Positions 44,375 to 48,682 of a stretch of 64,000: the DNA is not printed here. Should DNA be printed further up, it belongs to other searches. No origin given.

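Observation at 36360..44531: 2723-aa giant protein: DFDID motif (candidate virion RNAP) fused to N-terminal SLOG/DprA-like and PD-(D/E)XK-like modules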

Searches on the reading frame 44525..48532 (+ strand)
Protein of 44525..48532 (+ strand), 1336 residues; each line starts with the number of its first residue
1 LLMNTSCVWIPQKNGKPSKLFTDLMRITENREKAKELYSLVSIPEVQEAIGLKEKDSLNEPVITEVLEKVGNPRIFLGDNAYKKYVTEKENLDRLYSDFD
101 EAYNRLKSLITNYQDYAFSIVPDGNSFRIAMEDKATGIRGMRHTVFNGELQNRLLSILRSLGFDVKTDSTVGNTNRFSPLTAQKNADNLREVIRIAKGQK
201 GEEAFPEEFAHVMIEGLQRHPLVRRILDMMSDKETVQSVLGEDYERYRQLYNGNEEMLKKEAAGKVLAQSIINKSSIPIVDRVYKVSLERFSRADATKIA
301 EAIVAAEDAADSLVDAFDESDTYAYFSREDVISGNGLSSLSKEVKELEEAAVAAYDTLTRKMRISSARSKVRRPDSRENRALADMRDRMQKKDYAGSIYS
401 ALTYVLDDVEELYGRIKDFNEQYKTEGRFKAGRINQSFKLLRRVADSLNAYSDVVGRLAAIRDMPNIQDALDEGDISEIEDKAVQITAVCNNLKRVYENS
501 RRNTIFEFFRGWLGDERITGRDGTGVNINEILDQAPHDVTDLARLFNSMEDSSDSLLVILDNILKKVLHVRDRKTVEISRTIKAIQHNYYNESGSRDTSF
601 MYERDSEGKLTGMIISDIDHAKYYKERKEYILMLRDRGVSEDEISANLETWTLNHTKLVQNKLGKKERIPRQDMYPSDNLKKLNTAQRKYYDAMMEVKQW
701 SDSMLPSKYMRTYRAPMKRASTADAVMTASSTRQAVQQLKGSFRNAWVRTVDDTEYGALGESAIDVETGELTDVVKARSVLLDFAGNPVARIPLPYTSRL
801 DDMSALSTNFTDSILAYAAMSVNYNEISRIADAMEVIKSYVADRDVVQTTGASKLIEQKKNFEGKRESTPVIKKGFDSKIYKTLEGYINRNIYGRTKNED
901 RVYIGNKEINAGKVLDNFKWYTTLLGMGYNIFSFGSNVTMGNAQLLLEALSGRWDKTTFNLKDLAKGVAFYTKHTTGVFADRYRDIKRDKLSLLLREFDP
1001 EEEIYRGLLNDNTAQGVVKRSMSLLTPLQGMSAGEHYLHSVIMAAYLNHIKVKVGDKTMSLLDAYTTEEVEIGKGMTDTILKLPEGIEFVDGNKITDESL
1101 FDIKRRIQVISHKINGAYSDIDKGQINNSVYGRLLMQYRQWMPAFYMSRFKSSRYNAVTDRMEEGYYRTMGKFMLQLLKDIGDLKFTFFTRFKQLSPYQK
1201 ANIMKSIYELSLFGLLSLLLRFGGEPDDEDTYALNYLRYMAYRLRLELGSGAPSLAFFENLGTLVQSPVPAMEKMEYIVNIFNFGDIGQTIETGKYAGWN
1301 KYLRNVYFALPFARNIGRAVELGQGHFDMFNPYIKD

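Call 6: search_protein_families(library=pfam, proteins=[window:44525-48532:+], max_evalue=0.1)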
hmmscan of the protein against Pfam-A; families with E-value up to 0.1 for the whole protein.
window:44525-48532:+ (1336 aa): 0 families

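Call 7: search_protein_families(library=phrogs, proteins=[window:44525-48532:+], max_evalue=0.001)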
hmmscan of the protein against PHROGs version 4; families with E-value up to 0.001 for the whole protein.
window:44525-48532:+ (1336 aa): 0 families

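Call 10: search_solved_structures(query=window:44525-48532:+, max_evalue=1)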
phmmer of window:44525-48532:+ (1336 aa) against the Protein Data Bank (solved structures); distinct sequences matched with E-value up to 1: 1.
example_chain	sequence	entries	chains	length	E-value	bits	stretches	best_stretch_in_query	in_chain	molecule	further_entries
2hq4_A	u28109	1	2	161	0.84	10.5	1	856-917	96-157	Hypothetical protein PH1570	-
